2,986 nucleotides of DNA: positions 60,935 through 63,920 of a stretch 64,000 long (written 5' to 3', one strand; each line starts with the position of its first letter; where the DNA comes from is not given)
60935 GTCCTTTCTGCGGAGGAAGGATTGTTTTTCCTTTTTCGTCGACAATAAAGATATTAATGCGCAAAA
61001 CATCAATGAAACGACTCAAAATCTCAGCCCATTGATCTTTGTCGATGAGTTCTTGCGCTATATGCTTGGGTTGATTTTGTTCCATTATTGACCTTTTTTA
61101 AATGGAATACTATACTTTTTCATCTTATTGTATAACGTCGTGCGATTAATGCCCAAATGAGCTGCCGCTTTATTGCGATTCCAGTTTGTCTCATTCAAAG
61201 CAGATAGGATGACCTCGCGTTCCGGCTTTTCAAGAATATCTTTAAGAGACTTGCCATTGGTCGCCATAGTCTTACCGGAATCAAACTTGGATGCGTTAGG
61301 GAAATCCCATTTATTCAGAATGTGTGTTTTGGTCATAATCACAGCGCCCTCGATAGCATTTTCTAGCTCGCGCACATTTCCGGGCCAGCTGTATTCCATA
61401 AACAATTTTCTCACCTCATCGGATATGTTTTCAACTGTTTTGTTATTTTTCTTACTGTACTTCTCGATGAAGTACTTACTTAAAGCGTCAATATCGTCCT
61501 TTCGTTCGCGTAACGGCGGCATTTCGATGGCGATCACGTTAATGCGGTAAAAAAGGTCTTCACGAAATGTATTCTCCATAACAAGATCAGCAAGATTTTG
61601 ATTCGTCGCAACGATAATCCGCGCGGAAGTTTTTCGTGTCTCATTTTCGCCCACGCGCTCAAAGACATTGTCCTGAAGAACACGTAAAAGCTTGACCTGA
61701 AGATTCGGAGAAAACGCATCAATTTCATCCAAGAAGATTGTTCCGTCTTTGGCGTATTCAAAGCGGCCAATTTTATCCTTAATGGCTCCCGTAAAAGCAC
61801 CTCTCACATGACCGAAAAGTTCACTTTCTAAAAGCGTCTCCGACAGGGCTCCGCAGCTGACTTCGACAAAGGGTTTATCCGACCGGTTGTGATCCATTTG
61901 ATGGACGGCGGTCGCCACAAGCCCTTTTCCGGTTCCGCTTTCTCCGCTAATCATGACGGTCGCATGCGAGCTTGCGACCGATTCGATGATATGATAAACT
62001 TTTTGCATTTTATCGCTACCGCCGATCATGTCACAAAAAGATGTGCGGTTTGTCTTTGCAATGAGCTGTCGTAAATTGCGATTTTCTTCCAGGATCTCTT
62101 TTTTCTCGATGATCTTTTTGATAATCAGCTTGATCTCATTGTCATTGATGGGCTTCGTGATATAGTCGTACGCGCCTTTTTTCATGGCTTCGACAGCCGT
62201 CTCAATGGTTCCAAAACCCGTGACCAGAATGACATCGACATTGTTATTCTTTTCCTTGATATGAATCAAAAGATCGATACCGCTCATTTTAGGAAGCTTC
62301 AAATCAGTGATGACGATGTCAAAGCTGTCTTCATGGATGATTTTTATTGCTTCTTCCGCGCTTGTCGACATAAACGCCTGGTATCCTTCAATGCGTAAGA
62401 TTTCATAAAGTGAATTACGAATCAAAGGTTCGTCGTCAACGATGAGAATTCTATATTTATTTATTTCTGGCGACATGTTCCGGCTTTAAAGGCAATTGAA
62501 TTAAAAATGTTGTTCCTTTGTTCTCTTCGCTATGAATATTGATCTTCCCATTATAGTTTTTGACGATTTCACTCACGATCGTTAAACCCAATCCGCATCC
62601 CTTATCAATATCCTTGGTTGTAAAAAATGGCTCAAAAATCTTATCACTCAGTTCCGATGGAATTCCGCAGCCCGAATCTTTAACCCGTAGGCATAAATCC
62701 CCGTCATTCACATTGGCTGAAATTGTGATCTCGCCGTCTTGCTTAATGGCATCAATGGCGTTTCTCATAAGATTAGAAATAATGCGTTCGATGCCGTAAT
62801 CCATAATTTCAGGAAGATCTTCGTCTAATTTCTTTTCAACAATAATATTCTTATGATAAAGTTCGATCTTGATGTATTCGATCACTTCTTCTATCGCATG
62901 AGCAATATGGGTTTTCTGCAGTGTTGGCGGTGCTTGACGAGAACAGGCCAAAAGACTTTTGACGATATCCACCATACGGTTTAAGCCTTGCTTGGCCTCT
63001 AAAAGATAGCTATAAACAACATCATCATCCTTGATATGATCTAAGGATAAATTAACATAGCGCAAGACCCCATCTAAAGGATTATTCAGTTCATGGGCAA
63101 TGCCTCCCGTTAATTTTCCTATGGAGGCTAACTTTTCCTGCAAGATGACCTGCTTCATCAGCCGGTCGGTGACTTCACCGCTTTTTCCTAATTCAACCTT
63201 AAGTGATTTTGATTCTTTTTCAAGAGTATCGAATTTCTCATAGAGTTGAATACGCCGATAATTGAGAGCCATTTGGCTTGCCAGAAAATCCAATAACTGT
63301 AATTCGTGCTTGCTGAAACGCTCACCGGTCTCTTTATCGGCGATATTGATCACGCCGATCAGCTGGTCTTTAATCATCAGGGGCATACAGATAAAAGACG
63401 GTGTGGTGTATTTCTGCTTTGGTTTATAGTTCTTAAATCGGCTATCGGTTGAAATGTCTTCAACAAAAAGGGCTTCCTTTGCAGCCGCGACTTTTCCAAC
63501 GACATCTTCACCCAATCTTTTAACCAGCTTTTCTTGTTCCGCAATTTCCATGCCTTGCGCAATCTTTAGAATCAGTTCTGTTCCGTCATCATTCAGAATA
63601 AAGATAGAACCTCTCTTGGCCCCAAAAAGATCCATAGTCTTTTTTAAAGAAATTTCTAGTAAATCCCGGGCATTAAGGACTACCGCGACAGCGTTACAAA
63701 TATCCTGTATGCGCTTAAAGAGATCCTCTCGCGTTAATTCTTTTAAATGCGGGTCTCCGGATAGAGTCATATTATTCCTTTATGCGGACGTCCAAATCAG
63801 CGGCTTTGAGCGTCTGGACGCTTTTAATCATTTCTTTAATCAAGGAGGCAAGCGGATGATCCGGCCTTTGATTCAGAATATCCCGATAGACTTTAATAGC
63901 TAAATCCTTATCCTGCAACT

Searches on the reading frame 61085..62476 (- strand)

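Call 19: search_protein_families(library=pfam, proteins=[window:61085-62476:-], max_evalue=0.001)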
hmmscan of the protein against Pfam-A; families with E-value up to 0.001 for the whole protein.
window:61085-62476:- (463 aa): 10 families
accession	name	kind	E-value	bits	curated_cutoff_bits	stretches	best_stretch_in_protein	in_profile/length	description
PF00158.32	Sigma54_activat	-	6.3e-65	218.4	20.2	1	150-318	1-168/168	Sigma-54 interaction domain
PF00072.30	Response_reg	-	6.6e-31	107.2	30.2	1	10-119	1-110/111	Response regulator receiver domain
PF25601.1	AAA_lid_14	-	7.7e-25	87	27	1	323-397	1-75/87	AAA+ ATPase lid domain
PF14532.12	Sigma54_activ_2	-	2.9e-18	66.9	25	1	151-322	1-138/138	Sigma-54 interaction domain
PF02954.25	HTH_8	-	5.5e-16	58.5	22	1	415-455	2-42/42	Bacterial regulatory protein, Fis family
PF00004.35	AAA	-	1.1e-08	36.1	21.2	1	174-309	1-123/131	ATPase family associated with various cellular activities (AAA)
PF18024.7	HTH_50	-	1.5e-08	34.6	27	1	409-457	2-49/50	Helix-turn-helix domain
PF07728.20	AAA_5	-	2.5e-06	28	22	1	174-294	2-124/139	AAA domain (dynein-related subfamily)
PF07724.20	AAA_2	-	7.1e-05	23.3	27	1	172-300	4-132/166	AAA domain (Cdc48 subfamily)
PF01078.27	Mg_chelatase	-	0.00055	19.8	20.3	0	166-292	18-157/207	Magnesium chelatase, subunit ChlI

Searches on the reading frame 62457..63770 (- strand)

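Call 19: search_protein_families(library=pfam, proteins=[window:62457-63770:-], max_evalue=0.001)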
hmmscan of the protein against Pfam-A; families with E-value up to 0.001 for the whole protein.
window:62457-63770:- (437 aa): 7 families
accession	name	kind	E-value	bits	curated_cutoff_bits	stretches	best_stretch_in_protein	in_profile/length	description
PF02518.31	HATPase_c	-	8.6e-28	97.4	26.4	1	327-429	6-110/111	Histidine kinase-, DNA gyrase B-, and HSP90-like ATPase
PF01590.32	GAF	-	5.3e-19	69.5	22.4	1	35-169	3-131/133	GAF domain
PF13185.12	GAF_2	-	5.1e-16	59.6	28.6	1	34-169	4-133/136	GAF domain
PF13492.12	GAF_3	-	1.6e-12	48.4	27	1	36-168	4-124/129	GAF domain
PF14501.12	HATPase_c_5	-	2.7e-10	40.5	22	1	325-418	4-94/102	GHKL domain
PF00512.31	HisKA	-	2.7e-07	31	26.9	1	218-278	3-62/66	His Kinase A (phospho-acceptor) domain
PF13581.12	HATPase_c_2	-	0.00032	21.1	27.4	1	325-421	34-122/127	Histidine kinase-like ATPase domain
